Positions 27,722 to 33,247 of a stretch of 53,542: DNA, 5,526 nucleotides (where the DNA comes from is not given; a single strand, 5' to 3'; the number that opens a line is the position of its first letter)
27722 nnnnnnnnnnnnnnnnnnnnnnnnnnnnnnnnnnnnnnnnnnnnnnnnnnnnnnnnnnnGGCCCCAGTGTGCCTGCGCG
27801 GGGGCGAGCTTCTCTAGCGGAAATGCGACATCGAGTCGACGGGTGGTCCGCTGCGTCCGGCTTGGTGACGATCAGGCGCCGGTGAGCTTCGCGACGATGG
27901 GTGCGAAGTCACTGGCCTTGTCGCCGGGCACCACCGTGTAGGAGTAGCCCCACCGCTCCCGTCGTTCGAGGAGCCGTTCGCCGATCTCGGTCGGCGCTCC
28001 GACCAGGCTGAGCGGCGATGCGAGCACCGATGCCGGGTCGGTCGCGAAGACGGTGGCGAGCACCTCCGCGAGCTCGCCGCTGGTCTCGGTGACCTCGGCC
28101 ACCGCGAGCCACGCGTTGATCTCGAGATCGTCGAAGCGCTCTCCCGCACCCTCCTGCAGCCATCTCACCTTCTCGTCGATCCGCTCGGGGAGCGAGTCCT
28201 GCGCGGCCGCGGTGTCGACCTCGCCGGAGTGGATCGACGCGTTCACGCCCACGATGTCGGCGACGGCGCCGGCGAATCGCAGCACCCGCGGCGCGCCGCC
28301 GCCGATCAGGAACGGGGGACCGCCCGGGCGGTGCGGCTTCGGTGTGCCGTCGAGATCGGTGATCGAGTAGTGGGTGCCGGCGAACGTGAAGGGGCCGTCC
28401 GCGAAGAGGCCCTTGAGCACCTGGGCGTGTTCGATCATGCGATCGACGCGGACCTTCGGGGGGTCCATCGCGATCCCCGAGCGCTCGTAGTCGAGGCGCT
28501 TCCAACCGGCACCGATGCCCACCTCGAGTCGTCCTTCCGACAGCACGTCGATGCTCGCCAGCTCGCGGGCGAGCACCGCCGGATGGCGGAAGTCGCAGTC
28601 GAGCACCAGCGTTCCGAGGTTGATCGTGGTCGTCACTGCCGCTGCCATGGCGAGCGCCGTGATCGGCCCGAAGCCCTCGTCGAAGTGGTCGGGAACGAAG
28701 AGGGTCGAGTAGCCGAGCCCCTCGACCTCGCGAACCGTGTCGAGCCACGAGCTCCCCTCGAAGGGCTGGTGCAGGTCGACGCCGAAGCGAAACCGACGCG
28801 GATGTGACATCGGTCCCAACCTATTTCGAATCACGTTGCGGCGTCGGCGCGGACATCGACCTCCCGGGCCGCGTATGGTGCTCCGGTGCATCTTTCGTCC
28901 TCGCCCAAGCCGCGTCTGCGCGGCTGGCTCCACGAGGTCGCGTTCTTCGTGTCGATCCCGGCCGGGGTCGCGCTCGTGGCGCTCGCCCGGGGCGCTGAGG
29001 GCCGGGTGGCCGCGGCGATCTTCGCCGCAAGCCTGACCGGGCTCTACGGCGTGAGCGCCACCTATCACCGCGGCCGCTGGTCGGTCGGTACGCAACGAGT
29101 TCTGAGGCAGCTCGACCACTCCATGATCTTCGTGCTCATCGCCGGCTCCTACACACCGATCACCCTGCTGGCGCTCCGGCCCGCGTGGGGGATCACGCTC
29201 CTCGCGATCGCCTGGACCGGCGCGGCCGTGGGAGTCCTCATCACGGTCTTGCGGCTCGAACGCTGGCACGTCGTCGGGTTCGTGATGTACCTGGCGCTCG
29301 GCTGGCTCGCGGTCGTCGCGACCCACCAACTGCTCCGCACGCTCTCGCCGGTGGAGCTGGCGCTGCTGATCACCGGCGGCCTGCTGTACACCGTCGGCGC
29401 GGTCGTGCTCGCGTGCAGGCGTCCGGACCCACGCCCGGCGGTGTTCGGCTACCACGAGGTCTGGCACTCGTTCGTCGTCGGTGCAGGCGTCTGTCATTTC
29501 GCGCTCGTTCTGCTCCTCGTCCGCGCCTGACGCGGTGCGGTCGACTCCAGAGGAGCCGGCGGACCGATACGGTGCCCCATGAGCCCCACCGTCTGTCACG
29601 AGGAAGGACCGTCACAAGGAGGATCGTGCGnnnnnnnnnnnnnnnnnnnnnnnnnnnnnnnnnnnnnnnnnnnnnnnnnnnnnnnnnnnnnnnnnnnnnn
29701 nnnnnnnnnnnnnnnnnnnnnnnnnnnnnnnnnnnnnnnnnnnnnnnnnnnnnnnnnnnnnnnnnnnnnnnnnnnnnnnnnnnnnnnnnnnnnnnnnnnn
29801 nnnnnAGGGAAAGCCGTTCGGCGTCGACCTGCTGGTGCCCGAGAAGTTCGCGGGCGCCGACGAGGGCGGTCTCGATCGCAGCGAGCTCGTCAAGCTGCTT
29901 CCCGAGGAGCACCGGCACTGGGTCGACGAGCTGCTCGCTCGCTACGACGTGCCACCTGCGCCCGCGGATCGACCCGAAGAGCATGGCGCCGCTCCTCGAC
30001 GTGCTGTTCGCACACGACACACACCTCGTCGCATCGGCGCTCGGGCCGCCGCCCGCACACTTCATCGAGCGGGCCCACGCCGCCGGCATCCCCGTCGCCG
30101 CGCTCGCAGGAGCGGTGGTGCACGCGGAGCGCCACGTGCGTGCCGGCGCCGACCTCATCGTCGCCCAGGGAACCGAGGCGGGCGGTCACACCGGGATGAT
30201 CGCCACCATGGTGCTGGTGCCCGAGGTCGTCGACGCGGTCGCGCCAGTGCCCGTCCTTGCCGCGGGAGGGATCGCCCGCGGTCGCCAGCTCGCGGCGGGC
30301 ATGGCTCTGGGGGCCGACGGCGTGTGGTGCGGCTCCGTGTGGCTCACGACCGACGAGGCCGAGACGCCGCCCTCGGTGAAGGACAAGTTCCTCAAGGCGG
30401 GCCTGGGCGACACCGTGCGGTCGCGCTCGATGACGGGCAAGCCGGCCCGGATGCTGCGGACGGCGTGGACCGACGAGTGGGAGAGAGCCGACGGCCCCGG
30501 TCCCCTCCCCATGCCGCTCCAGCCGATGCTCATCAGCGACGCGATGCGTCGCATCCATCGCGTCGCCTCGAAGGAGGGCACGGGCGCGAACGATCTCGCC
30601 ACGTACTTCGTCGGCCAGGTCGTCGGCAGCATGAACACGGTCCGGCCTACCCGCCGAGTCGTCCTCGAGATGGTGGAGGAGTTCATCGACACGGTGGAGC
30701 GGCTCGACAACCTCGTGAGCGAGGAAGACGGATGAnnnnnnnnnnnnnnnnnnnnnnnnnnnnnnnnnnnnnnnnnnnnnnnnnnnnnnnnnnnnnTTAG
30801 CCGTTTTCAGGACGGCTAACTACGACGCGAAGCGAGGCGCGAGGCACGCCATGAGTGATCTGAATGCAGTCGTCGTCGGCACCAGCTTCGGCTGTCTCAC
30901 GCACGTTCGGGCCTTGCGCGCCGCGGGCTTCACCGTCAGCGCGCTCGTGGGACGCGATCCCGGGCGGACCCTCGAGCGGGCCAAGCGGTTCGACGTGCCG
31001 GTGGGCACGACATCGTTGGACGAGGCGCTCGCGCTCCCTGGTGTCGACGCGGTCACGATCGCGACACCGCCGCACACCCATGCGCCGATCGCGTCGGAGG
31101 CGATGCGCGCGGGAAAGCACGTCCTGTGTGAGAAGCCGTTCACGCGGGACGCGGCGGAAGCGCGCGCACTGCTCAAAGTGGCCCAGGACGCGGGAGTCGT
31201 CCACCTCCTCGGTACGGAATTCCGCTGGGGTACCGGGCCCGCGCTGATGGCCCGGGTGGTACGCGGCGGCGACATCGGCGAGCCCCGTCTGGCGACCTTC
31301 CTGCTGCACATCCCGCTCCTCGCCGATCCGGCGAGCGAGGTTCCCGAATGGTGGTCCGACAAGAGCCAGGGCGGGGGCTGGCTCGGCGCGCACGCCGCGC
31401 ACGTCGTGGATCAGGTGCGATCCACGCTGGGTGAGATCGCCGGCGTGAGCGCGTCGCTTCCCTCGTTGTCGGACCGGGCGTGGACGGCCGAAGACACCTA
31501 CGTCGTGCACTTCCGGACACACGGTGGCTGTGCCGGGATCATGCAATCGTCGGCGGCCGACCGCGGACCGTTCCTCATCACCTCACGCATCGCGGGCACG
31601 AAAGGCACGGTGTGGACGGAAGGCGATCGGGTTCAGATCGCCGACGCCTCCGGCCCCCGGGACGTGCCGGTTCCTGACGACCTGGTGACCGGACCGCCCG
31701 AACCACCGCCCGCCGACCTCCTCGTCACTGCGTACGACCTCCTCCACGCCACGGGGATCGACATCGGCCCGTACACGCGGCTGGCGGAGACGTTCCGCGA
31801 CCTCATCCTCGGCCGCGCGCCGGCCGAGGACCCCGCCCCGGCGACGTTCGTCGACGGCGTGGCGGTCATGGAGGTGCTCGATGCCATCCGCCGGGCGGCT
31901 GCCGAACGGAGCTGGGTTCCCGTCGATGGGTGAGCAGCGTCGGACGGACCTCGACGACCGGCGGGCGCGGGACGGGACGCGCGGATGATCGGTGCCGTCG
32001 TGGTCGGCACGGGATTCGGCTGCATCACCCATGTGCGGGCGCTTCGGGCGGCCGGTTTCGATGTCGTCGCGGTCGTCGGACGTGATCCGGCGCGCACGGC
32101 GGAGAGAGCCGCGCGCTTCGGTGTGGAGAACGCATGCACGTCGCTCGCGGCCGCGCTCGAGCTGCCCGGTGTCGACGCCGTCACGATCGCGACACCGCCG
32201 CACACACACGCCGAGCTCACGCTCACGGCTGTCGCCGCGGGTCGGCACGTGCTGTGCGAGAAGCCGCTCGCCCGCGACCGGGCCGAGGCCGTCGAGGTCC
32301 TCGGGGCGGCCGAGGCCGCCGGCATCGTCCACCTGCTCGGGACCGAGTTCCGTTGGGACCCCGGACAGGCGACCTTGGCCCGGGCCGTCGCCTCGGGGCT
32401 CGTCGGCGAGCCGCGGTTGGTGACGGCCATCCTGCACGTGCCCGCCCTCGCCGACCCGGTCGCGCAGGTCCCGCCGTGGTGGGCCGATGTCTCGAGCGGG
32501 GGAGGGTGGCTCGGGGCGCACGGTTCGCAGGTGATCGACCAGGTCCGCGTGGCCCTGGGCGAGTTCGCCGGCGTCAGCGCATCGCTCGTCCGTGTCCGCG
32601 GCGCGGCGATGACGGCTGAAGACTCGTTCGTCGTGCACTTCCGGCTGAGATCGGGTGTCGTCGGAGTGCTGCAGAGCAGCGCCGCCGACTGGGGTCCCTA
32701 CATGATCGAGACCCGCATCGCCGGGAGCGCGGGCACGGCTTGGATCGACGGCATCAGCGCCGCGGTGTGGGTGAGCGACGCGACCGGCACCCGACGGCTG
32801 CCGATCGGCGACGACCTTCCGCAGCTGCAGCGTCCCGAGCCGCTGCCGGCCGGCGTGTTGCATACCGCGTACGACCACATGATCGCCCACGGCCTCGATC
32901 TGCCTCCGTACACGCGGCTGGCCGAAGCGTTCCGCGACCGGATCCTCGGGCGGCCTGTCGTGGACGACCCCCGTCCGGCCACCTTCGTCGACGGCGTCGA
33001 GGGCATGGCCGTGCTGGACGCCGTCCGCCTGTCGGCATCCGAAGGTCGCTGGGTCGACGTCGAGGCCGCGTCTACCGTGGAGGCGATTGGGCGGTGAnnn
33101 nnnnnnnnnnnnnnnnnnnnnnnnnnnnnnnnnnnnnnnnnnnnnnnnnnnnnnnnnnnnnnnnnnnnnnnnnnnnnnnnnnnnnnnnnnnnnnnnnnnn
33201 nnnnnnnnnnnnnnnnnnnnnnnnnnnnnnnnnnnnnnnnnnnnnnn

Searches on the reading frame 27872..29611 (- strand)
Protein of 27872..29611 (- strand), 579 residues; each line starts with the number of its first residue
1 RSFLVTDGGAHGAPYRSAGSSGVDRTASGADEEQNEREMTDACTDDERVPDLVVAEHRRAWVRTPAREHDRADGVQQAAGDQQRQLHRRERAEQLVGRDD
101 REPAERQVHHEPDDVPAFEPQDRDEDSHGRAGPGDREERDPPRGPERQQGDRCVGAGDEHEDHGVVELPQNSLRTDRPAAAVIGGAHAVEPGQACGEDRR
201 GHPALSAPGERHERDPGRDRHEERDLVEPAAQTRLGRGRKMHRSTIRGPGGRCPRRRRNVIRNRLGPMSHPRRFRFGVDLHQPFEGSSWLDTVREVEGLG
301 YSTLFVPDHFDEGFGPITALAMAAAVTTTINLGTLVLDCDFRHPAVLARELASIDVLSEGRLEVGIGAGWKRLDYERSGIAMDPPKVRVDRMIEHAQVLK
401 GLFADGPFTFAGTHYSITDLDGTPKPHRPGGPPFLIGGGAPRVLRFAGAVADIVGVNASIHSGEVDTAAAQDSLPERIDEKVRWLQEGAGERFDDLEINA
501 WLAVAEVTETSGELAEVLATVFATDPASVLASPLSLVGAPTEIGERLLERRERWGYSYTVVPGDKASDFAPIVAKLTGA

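Call 58: search_protein_families(library=pfam, proteins=[window:27872-29611:-], max_evalue=0.001)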
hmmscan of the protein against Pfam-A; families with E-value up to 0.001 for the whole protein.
window:27872-29611:- (579 aa): 1 family
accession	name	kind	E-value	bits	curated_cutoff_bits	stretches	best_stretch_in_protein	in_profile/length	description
PF00296.26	Bac_luciferase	-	2.1e-37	129.6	27.9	1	285-458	21-192/314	Luciferase-like monooxygenase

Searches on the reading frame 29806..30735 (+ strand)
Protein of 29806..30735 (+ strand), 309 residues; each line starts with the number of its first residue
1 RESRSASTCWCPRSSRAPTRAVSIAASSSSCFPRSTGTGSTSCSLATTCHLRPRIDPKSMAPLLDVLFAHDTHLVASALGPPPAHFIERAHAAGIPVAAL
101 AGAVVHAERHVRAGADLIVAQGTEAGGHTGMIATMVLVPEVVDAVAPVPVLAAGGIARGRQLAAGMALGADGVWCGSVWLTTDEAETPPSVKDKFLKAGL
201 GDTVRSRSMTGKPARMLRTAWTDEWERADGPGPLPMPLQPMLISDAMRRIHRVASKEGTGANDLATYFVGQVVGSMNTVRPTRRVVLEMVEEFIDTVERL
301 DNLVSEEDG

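Call 56: search_protein_families(library=pfam, proteins=[window:29806-30735:+], max_evalue=0.001)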
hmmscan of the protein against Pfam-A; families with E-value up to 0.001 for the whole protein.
window:29806-30735:+ (309 aa): 2 families
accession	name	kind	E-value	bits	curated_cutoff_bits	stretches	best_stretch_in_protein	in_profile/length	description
PF03060.21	NMO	-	5.1e-41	141.6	28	1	65-292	107-331/331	Nitronate monooxygenase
PF01070.24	FMN_dh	-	1.8e-07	31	24.9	1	107-181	232-307/350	FMN-dependent dehydrogenase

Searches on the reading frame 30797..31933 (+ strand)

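Call 56: search_protein_families(library=pfam, proteins=[window:30797-31933:+], max_evalue=0.001)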
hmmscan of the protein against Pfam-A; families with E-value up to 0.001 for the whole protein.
window:30797-31933:+ (378 aa): 3 families
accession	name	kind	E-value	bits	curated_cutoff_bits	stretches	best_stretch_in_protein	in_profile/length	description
PF01408.29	GFO_IDH_MocA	-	6.6e-23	82.1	24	1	23-136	2-116/120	Oxidoreductase family, NAD-binding Rossmann fold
PF22725.1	GFO_IDH_MocA_C3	-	7.6e-17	61.9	27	1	151-272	4-123/124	GFO/IDH/MocA C-terminal domain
PF02894.22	GFO_IDH_MocA_C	-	6.1e-11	43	22.9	1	155-376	4-218/218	Oxidoreductase family, C-terminal alpha/beta domain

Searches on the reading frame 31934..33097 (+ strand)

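Call 56: search_protein_families(library=pfam, proteins=[window:31934-33097:+], max_evalue=0.001)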
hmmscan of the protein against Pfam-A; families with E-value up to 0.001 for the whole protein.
window:31934-33097:+ (387 aa): 4 families
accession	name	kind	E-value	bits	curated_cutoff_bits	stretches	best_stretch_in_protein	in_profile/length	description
PF01408.29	GFO_IDH_MocA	-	6.6e-23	82.1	24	1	21-131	3-114/120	Oxidoreductase family, NAD-binding Rossmann fold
PF22725.1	GFO_IDH_MocA_C3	-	1.7e-18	67.2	27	1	147-269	3-123/124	GFO/IDH/MocA C-terminal domain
PF02894.22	GFO_IDH_MocA_C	-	2.8e-08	34.2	22.9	1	154-269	6-127/218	Oxidoreductase family, C-terminal alpha/beta domain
PF03447.22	NAD_binding_3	-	0.00056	21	24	1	35-130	14-110/116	Homoserine dehydrogenase, NAD binding domain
